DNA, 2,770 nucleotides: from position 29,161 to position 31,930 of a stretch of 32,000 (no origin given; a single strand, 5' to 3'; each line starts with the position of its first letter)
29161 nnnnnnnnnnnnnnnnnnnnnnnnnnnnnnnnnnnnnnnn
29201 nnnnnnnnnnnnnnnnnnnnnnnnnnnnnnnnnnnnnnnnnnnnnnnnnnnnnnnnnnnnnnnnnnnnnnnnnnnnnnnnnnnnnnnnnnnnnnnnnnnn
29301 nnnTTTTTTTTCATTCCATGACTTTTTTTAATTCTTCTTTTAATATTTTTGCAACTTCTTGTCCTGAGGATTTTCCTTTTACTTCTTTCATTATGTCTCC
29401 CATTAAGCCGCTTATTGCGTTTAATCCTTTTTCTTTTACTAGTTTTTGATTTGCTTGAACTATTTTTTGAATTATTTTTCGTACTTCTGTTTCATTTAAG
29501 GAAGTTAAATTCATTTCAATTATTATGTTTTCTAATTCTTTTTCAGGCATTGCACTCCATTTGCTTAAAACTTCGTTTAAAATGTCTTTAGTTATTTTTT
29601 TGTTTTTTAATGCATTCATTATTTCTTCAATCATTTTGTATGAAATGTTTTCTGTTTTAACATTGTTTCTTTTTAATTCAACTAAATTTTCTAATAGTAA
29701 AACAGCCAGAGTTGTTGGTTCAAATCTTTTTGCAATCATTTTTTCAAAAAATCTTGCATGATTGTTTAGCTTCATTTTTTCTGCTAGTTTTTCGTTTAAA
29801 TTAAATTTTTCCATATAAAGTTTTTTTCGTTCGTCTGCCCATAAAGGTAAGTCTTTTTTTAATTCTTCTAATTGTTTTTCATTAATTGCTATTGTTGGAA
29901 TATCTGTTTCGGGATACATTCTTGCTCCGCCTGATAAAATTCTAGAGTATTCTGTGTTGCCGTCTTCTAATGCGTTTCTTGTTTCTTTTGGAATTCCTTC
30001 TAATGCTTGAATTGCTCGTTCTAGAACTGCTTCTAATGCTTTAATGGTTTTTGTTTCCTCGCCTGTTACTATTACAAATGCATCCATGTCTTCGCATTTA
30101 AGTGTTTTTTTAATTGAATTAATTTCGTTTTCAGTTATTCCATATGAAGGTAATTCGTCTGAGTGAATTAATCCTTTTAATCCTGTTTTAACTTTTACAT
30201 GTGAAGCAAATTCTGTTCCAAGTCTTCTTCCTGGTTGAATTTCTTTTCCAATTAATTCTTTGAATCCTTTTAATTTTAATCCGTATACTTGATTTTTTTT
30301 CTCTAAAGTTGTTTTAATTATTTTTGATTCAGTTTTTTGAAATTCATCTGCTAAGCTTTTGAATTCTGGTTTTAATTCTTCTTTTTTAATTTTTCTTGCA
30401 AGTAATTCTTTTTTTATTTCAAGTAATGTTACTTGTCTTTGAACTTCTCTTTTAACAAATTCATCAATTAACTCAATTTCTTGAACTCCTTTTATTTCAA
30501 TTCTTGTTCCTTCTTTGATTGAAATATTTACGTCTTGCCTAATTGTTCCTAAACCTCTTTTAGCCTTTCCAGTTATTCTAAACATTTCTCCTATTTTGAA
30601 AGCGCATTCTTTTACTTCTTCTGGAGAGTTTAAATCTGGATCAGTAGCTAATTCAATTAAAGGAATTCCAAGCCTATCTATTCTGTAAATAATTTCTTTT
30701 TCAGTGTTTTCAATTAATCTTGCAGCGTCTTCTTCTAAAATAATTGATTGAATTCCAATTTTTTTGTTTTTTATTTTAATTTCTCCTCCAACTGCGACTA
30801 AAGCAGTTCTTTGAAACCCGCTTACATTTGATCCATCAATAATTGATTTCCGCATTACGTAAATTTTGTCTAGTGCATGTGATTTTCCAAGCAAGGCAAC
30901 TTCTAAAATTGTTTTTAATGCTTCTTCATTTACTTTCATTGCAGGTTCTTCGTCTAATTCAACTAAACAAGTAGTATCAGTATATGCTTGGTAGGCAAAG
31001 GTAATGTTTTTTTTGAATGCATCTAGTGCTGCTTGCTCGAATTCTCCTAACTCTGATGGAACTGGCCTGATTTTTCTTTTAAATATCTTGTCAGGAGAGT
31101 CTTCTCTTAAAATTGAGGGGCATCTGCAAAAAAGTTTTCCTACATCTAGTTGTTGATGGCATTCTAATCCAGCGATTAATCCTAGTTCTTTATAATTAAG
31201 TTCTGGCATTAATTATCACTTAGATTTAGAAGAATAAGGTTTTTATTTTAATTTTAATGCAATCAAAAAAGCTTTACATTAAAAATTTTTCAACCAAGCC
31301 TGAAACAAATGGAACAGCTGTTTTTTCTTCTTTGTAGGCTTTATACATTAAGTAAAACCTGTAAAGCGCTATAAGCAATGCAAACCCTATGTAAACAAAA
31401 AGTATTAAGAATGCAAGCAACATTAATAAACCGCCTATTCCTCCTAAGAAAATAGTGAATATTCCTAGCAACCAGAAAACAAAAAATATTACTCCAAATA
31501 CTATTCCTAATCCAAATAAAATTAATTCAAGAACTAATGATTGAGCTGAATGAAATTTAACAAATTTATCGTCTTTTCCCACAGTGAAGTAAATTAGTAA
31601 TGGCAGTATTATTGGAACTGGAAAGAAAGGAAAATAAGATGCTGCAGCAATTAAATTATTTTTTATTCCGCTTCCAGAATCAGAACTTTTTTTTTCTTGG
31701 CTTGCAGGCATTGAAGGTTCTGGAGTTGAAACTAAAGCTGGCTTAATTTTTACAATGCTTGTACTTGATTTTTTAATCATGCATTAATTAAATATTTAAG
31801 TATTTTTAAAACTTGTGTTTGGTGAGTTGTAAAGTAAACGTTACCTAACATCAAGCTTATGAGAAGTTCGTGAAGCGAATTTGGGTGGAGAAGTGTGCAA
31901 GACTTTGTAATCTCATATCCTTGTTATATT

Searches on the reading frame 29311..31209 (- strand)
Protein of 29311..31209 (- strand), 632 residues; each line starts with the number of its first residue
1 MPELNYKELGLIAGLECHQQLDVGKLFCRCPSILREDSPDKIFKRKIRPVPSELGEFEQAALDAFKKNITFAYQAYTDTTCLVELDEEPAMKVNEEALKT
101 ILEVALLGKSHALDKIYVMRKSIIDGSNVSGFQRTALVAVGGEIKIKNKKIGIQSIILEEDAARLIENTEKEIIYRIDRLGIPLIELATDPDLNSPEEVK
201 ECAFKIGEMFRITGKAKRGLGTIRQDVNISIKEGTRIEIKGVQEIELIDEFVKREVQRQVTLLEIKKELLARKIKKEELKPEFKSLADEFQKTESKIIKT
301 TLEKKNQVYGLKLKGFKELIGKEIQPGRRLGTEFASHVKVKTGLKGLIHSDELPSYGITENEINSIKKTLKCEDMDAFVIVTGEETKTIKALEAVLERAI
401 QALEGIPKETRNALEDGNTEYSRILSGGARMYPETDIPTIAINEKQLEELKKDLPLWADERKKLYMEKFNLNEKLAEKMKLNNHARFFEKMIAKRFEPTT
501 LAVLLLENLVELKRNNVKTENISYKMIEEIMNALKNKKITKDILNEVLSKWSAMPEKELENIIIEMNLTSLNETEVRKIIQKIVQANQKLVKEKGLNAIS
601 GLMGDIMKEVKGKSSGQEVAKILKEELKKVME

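Call 48: search_protein_families(library=pfam, proteins=[window:29311-31209:-], max_evalue=0.001)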
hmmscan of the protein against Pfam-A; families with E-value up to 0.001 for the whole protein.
window:29311-31209:- (632 aa): 3 families
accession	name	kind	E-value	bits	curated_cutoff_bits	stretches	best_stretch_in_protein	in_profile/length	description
PF02934.20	GatB_N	-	5e-52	177.2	23.4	1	12-447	2-276/277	GatB/GatE catalytic domain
PF02637.23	GatB_Yqey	-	5.4e-18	65.7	27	1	486-627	1-148/148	GatB domain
PF02938.19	GAD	-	1.6e-14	54.3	23.4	1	298-392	1-95/95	GAD domain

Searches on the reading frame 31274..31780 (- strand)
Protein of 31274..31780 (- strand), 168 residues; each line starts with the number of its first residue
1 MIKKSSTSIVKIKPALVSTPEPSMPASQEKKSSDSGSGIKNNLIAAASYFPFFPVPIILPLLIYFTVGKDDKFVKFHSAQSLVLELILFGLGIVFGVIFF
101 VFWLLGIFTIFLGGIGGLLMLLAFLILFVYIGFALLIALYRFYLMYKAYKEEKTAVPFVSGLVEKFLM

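Call 48: search_protein_families(library=pfam, proteins=[window:31274-31780:-], max_evalue=0.001)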
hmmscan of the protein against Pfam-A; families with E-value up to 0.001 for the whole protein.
window:31274-31780:- (168 aa): 1 family
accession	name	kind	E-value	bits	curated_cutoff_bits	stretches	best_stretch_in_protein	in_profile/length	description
PF09685.15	DUF4870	-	0.00017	22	25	0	48-133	11-87/107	Domain of unknown function (DUF4870)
